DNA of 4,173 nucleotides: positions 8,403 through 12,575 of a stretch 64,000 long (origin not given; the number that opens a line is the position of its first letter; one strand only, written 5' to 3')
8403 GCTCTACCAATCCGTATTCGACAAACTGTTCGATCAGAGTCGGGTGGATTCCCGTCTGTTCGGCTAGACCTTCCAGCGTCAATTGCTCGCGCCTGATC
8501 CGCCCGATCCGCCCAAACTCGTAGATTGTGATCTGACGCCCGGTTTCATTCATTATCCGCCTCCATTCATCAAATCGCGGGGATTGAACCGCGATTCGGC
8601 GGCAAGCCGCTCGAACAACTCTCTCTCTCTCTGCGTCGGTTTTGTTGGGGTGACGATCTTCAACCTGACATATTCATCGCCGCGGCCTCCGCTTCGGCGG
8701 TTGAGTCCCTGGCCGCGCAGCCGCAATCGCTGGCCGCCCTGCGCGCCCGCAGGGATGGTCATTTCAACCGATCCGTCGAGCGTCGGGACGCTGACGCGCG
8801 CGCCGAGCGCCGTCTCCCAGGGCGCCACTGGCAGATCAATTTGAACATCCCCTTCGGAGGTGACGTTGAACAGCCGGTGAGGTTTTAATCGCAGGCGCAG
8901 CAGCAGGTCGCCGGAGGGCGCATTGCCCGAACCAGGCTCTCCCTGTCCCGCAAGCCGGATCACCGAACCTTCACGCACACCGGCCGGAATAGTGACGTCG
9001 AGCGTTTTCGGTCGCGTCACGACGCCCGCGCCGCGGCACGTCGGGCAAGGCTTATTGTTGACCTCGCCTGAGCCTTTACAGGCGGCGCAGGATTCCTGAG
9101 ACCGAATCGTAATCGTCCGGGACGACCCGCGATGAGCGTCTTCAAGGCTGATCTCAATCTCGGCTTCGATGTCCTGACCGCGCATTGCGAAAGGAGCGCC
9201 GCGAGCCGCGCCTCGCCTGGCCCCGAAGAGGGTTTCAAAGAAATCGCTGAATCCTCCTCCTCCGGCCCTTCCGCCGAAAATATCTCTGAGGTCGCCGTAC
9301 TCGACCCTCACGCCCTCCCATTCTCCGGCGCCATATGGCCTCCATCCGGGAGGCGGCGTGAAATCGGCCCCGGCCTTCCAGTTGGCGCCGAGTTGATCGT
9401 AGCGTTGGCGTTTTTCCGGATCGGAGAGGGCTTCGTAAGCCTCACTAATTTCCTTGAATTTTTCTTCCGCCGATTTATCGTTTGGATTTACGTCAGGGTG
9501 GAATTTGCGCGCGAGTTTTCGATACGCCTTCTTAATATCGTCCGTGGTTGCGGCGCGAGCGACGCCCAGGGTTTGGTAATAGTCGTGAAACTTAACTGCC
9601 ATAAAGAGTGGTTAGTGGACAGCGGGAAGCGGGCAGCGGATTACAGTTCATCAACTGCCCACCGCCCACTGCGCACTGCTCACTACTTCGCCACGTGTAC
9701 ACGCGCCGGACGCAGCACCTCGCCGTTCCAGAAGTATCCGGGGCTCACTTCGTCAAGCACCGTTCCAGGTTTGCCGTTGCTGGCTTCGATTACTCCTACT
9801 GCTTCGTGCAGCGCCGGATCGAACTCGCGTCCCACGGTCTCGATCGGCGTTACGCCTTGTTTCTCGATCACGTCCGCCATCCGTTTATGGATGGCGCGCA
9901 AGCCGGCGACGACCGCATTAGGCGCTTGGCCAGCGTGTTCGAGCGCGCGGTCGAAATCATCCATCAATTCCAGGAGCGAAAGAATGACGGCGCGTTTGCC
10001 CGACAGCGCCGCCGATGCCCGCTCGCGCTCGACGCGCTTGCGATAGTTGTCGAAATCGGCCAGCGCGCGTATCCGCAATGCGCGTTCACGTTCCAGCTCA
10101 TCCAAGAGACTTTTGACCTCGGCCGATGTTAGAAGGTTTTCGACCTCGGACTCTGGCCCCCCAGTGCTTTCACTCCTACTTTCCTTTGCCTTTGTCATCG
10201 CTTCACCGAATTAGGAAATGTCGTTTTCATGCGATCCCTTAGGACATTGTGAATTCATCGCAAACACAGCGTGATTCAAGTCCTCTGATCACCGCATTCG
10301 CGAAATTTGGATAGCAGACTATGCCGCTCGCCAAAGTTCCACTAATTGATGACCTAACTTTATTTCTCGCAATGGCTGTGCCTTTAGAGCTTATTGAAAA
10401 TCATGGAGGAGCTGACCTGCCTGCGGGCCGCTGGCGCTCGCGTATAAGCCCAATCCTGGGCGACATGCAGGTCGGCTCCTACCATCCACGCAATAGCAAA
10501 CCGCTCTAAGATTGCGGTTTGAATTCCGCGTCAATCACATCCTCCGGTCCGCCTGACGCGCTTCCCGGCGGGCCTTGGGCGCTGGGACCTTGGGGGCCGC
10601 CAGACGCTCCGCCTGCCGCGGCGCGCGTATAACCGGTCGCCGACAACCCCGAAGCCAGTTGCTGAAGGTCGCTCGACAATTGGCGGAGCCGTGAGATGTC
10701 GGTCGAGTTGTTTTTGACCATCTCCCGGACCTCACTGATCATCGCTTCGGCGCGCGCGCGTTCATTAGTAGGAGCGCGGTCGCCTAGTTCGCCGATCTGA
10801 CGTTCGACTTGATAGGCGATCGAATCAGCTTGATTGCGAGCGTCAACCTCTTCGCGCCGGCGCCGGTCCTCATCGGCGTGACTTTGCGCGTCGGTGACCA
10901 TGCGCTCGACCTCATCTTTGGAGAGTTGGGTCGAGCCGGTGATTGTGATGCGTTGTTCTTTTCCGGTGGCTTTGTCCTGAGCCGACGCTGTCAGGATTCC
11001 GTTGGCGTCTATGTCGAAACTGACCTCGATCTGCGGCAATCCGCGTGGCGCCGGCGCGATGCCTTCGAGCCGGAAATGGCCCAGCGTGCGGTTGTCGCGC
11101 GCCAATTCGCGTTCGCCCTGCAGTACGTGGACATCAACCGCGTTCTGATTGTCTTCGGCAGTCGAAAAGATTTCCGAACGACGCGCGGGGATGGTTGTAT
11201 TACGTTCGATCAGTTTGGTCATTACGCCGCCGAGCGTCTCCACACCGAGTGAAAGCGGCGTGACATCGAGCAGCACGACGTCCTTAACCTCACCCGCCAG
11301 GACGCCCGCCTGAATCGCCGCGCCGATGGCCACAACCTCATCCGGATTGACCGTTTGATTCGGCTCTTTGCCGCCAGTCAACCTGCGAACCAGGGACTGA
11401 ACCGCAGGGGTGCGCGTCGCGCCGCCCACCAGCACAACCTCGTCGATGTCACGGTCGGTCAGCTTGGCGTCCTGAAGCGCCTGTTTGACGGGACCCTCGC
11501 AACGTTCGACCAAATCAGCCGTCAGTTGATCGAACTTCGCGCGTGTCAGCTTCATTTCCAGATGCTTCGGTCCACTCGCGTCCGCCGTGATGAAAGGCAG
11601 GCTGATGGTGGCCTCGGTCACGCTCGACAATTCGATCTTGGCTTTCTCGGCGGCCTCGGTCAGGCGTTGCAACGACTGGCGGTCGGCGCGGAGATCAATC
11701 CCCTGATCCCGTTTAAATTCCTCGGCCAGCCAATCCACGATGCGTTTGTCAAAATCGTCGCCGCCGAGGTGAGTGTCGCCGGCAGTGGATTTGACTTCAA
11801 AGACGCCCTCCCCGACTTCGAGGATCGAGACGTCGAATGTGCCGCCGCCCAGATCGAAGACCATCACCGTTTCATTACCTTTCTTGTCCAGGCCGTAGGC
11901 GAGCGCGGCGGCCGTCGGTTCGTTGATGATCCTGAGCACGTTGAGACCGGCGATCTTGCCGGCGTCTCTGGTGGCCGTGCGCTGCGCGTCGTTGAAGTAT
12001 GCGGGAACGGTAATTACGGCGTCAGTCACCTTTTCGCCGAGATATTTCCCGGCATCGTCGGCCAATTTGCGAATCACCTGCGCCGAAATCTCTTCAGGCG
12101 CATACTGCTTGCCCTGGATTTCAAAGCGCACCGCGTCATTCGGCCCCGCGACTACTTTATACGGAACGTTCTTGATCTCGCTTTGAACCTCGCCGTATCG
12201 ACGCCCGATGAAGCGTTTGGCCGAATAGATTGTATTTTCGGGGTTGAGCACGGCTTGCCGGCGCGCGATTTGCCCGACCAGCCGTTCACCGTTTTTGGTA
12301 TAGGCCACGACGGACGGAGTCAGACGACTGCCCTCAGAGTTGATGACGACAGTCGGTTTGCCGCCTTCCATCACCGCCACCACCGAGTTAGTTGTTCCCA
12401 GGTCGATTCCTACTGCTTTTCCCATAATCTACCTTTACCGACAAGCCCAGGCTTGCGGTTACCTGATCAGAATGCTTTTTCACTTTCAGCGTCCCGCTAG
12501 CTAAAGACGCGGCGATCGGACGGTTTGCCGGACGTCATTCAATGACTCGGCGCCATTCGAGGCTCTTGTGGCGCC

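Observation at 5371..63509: Window-wide class of hairpins whose arms are tandem arrays of 7-9-nt units ('periodic-arm hairpins')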

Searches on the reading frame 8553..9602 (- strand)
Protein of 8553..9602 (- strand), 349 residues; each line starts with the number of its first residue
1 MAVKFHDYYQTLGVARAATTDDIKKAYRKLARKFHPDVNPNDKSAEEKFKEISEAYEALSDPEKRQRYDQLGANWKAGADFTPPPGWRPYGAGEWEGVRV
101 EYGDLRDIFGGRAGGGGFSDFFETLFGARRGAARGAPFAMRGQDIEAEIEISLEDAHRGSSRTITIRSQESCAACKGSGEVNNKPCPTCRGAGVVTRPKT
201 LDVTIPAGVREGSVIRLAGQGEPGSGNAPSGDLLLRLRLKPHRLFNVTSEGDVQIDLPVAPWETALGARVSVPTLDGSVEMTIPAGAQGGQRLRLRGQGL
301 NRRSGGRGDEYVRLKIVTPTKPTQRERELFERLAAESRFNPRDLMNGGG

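Call 12: search_protein_families(library=pfam, proteins=[window:8553-9602:-])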
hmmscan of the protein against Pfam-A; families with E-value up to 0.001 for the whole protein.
window:8553-9602:- (349 aa): 4 families
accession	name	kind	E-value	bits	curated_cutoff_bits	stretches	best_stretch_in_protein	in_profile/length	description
PF01556.23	DnaJ_C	-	2e-41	142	26.6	1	145-319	1-152/152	DnaJ C terminal domain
PF00226.36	DnaJ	-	2.2e-28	98.6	27.8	1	7-69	1-63/63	DnaJ domain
PF00684.25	DnaJ_CXXCXGXG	-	1.9e-05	25.2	32.7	1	164-193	36-65/65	DnaJ central domain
PF15777.11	Anti-TRAP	-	0.00084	19.7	32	0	170-195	11-42/59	Tryptophan RNA-binding attenuator protein inhibitory protein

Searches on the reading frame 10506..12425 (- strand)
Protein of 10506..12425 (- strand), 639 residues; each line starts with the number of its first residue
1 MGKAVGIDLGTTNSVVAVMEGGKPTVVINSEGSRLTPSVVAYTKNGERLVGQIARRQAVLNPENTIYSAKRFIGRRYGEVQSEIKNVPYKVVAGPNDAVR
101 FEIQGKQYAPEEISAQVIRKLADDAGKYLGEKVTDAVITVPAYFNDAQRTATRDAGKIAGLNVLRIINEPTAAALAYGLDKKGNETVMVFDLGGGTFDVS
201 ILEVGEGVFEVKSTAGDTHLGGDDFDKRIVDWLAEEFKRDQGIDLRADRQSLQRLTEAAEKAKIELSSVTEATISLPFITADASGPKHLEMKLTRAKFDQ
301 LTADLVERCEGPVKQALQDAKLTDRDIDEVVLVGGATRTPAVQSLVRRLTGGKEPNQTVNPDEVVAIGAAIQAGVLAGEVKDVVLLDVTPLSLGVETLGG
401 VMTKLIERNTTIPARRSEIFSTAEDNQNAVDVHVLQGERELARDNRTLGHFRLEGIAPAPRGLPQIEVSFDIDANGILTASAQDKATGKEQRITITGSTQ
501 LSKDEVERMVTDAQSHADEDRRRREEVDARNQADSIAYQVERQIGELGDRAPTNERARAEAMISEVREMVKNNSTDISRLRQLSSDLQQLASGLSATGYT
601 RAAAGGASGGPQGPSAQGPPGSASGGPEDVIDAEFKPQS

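Call 12: search_protein_families(library=pfam, proteins=[window:10506-12425:-])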
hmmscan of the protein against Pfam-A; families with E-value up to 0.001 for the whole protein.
window:10506-12425:- (639 aa): 2 families
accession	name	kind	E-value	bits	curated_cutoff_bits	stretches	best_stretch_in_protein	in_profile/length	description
PF00012.26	HSP70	-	4.6e-257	854.5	20.6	1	4-590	1-589/599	Hsp70 protein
PF06723.19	MreB_Mbl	-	6.2e-18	65.1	27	1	114-242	74-197/327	MreB/Mbl protein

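Call 16: find_encoding_contigs(protein=window:10506-12425:-, flank=10000, max_places=6)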
Protein window:10506-12425:- (639 aa): 1 contig read that carries it; 1 place shown.
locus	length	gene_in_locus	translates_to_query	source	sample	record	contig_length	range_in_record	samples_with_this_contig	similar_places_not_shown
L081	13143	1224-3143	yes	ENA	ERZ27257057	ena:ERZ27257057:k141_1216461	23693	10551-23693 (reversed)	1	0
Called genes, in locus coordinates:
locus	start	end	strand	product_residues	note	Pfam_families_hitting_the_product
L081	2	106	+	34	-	?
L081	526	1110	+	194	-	PF03729:DUF308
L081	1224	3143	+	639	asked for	PF00012:HSP70, PF06723:MreB_Mbl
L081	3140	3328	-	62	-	-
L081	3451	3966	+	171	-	PF01025:GrpE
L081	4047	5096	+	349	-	PF00226:DnaJ, PF01556:DnaJ_C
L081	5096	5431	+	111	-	PF13411:MerR_1 (weak), PF13591:MerR_2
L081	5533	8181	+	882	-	PF02861:Clp_N, PF23569:NBD_SMAX1, PF00004:AAA, PF17871:AAA_lid_9, PF00004:AAA, PF07724:AAA_2, PF07728:AAA_5, PF10431:ClpB_D2-small, +9 more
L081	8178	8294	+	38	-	-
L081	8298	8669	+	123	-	PF00011:HSP20, PF17886:ArsA_HSP20 (weak)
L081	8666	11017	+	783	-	PF02190:LON_substr_bdg, PF00004:AAA, PF07728:AAA_5, PF22667:Lon_lid, PF05362:Lon_C, PF13541:ChlI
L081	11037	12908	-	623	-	PF13360:PQQ_2 (weak), PF25293:Beta-prop_EMC1_N (faint), PF01011:PQQ (faint), PF13360:PQQ_2 (weak)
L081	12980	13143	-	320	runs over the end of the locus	-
